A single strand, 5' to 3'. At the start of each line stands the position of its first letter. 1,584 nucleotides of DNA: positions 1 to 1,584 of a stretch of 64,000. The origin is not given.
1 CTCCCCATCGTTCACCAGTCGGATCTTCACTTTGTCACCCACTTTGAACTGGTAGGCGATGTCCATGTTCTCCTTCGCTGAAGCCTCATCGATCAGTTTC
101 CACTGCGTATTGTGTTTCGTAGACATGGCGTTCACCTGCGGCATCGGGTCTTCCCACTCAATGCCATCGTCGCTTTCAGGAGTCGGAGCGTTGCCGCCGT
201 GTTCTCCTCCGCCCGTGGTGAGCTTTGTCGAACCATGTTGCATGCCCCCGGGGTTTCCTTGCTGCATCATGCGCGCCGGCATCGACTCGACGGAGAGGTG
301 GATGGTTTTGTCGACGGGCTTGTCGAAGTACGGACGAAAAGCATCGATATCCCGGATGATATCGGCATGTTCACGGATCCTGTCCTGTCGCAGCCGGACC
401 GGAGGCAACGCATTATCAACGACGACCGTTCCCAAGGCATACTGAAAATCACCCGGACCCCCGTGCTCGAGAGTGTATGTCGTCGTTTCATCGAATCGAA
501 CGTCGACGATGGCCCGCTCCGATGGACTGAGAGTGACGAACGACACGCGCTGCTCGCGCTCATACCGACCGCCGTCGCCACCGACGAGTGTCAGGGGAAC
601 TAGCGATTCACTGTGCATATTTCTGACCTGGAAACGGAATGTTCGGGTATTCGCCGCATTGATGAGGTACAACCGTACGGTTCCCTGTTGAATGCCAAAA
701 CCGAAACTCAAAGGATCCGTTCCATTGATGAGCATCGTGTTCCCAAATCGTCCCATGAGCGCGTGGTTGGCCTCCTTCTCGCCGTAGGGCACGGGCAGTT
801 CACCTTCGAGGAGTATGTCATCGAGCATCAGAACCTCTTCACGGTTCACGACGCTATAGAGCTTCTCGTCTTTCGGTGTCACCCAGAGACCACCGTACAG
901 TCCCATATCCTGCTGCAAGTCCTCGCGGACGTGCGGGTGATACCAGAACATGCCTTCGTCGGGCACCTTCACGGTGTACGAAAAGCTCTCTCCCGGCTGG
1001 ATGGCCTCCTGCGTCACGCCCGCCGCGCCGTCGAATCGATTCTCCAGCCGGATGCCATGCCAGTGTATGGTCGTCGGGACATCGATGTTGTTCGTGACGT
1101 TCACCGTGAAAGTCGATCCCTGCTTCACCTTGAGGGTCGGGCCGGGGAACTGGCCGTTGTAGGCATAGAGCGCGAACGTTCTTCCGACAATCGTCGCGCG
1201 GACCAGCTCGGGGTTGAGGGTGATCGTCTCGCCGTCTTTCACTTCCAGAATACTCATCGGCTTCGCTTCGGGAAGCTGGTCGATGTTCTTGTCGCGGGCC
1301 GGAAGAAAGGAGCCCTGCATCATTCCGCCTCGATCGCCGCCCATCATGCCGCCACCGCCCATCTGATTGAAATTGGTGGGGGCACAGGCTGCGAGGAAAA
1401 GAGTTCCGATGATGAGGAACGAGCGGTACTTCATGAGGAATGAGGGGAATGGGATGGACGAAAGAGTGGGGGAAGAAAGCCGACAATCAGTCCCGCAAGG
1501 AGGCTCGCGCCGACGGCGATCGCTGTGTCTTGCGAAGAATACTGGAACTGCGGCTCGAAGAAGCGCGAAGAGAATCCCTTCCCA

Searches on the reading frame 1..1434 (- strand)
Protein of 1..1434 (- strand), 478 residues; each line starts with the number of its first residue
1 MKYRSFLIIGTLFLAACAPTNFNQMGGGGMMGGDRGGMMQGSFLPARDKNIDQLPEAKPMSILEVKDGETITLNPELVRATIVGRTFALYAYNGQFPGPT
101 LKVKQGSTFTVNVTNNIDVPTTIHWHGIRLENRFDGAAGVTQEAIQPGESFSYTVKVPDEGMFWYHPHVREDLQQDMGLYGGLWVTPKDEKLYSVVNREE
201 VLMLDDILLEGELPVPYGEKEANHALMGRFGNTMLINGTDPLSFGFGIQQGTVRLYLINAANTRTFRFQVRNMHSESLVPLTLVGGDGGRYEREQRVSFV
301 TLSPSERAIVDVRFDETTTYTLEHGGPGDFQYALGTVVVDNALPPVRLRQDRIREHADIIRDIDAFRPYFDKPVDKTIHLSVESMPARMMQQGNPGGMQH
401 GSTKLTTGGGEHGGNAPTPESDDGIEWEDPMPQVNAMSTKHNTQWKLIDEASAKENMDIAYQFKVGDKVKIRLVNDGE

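Call 80: search_protein_families(library=pfam, proteins=[window:1-1434:-], max_evalue=0.01)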
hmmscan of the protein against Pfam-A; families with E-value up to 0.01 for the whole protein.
window:1-1434:- (478 aa): 3 families
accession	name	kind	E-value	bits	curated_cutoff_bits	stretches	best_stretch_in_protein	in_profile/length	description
PF07732.21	Cu-oxidase_3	-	1.7e-34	118.9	21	1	87-189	15-118/119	Multicopper oxidase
PF07731.20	Cu-oxidase_2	-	6.2e-05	23.2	20.4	1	98-187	32-135/137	Multicopper oxidase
PF00394.28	Cu-oxidase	-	0.0051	17.4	21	0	230-322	35-131/157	Multicopper oxidase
